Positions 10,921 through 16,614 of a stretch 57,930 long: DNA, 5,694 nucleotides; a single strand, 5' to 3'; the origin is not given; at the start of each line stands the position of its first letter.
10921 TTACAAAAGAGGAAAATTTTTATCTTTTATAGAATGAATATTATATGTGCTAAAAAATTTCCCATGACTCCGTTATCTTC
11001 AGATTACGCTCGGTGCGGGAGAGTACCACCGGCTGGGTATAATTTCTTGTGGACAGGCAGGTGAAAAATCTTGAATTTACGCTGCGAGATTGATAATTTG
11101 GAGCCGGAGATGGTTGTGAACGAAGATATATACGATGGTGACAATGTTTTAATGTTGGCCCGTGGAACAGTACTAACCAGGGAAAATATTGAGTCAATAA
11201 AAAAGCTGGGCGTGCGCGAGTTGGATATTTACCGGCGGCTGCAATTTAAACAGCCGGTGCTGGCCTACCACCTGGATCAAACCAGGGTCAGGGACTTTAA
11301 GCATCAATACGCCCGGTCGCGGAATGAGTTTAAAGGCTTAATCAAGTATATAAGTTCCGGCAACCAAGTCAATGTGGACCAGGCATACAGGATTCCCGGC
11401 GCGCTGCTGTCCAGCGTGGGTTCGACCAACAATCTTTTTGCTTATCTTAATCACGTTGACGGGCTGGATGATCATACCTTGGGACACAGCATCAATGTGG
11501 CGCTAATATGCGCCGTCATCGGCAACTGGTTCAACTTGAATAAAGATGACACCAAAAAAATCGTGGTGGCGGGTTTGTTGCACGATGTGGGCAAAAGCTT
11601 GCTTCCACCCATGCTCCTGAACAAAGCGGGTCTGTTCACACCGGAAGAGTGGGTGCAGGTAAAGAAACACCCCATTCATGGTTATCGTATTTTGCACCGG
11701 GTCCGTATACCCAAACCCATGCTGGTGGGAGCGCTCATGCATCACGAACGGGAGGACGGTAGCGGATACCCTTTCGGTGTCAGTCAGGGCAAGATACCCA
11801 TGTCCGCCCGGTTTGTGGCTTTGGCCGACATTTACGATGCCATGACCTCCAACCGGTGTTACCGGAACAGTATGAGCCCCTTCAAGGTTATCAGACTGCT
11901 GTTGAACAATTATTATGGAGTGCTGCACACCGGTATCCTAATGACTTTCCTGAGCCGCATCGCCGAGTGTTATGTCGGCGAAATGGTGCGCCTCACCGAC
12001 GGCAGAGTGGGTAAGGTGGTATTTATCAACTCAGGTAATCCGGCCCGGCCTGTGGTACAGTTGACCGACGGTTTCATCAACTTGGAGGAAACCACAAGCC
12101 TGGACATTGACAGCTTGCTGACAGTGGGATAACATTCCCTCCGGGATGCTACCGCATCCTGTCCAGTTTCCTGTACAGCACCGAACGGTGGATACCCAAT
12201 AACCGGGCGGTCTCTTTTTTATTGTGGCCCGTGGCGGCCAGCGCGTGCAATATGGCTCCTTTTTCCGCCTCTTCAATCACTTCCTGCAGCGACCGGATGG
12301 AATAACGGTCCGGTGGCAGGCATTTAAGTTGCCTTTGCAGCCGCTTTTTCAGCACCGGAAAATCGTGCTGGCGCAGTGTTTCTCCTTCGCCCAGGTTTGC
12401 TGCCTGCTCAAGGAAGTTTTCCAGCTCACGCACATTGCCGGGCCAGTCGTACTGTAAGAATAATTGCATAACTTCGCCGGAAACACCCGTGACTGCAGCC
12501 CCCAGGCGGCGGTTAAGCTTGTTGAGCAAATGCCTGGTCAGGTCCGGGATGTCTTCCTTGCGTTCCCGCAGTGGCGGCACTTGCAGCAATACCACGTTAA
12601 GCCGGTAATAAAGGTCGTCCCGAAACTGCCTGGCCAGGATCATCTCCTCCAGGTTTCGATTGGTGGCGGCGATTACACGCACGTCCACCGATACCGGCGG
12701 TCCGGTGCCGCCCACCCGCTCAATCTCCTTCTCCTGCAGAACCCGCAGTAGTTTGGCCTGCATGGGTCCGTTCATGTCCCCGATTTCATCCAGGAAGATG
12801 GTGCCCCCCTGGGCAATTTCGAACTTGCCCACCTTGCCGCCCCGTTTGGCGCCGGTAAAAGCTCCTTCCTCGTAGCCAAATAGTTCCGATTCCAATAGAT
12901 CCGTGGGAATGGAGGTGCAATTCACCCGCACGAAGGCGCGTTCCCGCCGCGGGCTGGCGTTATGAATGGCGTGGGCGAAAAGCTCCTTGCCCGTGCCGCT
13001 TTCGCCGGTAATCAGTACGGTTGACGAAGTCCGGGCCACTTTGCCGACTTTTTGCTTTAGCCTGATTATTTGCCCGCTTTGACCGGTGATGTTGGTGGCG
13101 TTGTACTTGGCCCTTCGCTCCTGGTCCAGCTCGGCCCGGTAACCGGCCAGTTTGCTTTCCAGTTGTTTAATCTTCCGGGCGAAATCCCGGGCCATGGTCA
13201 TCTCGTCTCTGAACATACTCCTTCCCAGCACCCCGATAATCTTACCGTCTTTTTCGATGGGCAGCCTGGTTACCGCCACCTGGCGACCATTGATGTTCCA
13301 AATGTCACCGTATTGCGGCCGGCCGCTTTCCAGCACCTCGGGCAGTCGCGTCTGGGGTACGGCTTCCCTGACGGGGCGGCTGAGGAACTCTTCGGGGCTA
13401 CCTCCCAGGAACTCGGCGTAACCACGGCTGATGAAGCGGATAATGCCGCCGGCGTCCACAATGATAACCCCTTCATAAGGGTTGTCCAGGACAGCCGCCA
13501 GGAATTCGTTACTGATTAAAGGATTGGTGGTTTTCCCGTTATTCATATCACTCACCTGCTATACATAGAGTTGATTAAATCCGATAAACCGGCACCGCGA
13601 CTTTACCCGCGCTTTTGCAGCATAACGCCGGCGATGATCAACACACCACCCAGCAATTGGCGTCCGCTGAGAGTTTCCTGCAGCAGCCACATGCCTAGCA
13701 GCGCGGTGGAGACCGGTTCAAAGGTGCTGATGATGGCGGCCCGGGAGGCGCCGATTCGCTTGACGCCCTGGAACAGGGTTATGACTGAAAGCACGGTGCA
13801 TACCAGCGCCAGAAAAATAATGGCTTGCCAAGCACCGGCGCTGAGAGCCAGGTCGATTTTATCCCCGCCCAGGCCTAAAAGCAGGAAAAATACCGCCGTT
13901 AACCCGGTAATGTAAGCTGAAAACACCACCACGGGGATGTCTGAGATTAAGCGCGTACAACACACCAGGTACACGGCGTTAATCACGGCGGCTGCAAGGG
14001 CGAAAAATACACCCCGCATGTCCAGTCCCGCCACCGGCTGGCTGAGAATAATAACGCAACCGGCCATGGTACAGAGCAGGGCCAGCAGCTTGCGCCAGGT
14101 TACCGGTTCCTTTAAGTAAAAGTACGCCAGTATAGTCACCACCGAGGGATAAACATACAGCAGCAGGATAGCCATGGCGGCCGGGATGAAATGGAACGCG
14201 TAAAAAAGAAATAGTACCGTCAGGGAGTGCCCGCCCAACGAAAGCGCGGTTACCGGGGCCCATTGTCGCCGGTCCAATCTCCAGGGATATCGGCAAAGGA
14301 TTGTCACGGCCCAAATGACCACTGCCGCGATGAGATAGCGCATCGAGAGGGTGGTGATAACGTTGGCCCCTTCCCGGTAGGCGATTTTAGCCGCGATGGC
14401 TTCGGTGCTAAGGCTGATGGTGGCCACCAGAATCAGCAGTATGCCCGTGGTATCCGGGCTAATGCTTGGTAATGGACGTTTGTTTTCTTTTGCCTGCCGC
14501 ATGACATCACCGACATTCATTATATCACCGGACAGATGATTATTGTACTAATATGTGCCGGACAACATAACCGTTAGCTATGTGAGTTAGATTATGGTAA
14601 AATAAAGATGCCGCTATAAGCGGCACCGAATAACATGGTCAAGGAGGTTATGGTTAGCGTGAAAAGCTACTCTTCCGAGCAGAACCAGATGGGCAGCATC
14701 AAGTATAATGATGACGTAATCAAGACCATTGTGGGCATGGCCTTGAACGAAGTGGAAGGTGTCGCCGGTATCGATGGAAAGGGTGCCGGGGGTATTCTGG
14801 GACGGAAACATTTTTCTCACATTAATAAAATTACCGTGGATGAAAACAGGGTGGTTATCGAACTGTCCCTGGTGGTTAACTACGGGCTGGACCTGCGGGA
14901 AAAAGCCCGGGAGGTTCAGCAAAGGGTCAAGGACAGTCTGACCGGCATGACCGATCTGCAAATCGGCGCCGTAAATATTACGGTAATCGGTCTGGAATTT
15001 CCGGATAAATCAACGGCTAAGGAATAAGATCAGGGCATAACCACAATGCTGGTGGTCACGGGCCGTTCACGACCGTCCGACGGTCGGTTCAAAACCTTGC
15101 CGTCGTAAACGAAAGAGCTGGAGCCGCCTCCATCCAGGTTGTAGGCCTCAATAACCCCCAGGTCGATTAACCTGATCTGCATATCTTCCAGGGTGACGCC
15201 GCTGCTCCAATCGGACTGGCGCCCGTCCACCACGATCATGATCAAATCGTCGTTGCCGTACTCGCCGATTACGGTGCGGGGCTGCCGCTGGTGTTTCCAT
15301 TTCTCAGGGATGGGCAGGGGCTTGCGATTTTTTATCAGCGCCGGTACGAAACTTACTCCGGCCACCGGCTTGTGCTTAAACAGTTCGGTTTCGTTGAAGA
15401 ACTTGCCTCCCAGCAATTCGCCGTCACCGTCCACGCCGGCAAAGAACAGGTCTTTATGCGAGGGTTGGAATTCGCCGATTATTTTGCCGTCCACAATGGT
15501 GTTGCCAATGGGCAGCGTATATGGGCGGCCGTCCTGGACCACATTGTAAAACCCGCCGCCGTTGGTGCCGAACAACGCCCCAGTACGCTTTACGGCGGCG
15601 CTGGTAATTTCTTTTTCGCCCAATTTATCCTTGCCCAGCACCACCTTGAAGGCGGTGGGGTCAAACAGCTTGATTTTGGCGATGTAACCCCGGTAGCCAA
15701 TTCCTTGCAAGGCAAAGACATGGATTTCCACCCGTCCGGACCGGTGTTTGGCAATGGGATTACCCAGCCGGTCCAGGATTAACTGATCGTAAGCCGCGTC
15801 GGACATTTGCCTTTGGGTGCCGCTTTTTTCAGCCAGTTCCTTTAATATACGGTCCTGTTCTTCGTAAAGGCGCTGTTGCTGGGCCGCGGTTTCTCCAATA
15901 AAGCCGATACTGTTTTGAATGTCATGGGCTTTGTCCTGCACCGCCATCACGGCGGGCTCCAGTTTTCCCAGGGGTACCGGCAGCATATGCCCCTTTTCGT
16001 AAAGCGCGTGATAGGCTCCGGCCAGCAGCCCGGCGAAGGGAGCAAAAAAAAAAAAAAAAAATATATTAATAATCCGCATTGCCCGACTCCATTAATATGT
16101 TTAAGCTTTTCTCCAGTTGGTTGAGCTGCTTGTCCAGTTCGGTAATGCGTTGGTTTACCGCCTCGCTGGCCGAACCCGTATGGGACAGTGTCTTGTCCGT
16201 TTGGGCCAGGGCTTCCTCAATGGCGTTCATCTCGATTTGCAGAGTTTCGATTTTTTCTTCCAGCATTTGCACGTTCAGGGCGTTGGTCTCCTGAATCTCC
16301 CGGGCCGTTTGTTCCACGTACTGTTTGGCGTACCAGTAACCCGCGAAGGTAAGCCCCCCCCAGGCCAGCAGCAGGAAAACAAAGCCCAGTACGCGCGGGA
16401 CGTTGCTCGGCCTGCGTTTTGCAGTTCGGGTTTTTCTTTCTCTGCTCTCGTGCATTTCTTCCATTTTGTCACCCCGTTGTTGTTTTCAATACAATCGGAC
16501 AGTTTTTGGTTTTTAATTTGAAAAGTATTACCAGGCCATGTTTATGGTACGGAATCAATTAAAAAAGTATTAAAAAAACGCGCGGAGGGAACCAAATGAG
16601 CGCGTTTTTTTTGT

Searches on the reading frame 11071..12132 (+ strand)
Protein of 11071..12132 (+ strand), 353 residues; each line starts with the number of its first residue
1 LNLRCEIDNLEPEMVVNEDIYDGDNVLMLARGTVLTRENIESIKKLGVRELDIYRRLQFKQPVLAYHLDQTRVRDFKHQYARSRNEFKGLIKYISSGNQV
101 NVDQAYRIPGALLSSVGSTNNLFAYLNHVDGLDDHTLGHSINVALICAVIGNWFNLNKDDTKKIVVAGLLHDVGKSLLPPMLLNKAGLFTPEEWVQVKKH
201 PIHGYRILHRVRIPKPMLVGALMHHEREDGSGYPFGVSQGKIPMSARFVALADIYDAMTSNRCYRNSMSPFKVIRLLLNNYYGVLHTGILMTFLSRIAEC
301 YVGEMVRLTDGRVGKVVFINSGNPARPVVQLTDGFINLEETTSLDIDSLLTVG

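Call 20: search_protein_families(library=pfam, proteins=[window:11071-12132:+], max_evalue=0.00001)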
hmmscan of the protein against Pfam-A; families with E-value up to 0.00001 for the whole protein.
window:11071-12132:+ (353 aa): 2 families
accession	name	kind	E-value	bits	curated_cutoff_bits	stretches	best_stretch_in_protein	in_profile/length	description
PF13487.12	HD_5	-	8.4e-25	87.9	27.2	1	135-271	13-152/170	HD domain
PF01966.28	HD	-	4.7e-16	59.5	22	1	137-258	2-116/116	HD domain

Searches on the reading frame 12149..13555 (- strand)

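Call 20: search_protein_families(library=pfam, proteins=[window:12149-13555:-], max_evalue=0.00001)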
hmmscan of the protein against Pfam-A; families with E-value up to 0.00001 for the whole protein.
window:12149-13555:- (468 aa): 7 families
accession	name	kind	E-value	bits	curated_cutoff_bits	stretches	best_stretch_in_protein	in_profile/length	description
PF00158.32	Sigma54_activat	-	3.9e-69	232.1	20.2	1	156-324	1-167/168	Sigma-54 interaction domain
PF25601.1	AAA_lid_14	-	1.9e-24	85.8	27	1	330-400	1-71/87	AAA+ ATPase lid domain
PF14532.12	Sigma54_activ_2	-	5.7e-23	82.1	25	1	158-329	2-138/138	Sigma-54 interaction domain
PF02954.25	HTH_8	-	1.1e-13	51.1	22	1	427-466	2-41/42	Bacterial regulatory protein, Fis family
PF00004.35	AAA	-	2.1e-06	28.6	21.2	1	180-305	1-117/131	ATPase family associated with various cellular activities (AAA)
PF07728.20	AAA_5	-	2.3e-06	28.1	22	1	180-302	2-125/139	AAA domain (dynein-related subfamily)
PF13191.12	AAA_16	-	5.1e-06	27.5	32.6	0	157-231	3-84/167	AAA ATPase domain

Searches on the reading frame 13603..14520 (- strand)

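Call 20: search_protein_families(library=pfam, proteins=[window:13603-14520:-], max_evalue=0.00001)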
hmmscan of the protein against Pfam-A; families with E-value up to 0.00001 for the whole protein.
window:13603-14520:- (305 aa): 1 family
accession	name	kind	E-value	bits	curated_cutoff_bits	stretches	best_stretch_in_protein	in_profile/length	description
PF00892.27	EamA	-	7.2e-43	146.5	28.2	2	169-301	2-132/135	EamA-like transporter family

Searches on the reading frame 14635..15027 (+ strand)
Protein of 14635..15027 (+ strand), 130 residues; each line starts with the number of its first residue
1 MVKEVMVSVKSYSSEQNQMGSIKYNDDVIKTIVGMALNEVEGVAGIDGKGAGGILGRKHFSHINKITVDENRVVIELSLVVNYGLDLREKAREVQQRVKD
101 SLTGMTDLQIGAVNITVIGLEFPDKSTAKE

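Call 59: search_protein_families(library=pfam, proteins=[window:14635-15027:+], max_evalue=0.001)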
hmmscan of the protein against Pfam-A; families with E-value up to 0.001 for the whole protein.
window:14635-15027:+ (130 aa): 1 family
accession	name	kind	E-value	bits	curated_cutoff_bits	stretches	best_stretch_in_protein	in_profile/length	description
PF03780.18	Asp23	-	3.8e-22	79.2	28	1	19-120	2-107/108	Asp23 family, cell envelope-related function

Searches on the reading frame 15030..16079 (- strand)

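Call 20: search_protein_families(library=pfam, proteins=[window:15030-16079:-], max_evalue=0.00001)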
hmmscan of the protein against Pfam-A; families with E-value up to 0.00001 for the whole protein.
window:15030-16079:- (349 aa): 1 family
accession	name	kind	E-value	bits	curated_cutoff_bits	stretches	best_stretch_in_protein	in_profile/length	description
PF09992.14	NAGPA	-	3.6e-35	122.1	25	1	167-348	2-169/169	Phosphodiester glycosidase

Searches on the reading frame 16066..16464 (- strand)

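Call 17: search_protein_families(library=pfam, proteins=[window:16066-16464:-])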
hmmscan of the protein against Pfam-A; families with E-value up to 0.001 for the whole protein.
window:16066-16464:- (132 aa): 6 families
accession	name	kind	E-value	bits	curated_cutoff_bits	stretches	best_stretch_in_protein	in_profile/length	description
PF05667.16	CCDC22_CC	-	0.00028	20.6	39.2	1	50-126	199-275/477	CCDC22 protein coiled-coil region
PF06785.16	UPF0242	-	0.0003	21.3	33.5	1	30-120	52-140/194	Uncharacterised protein family (UPF0242) N-terminus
PF12795.12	MscS_porin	-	0.00035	20.7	34.4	1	58-129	73-144/238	Mechanosensitive ion channel porin domain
PF17253.7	DUF5320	-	0.00055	21.5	27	0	36-88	46-98/99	Family of unknown function (DUF5320)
PF07811.17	TadE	-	0.00089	19.8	22.9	0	28-56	12-40/43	TadE-like protein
PF04912.19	Dynamitin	-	0.00094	19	31.8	0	49-121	73-151/396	Dynamitin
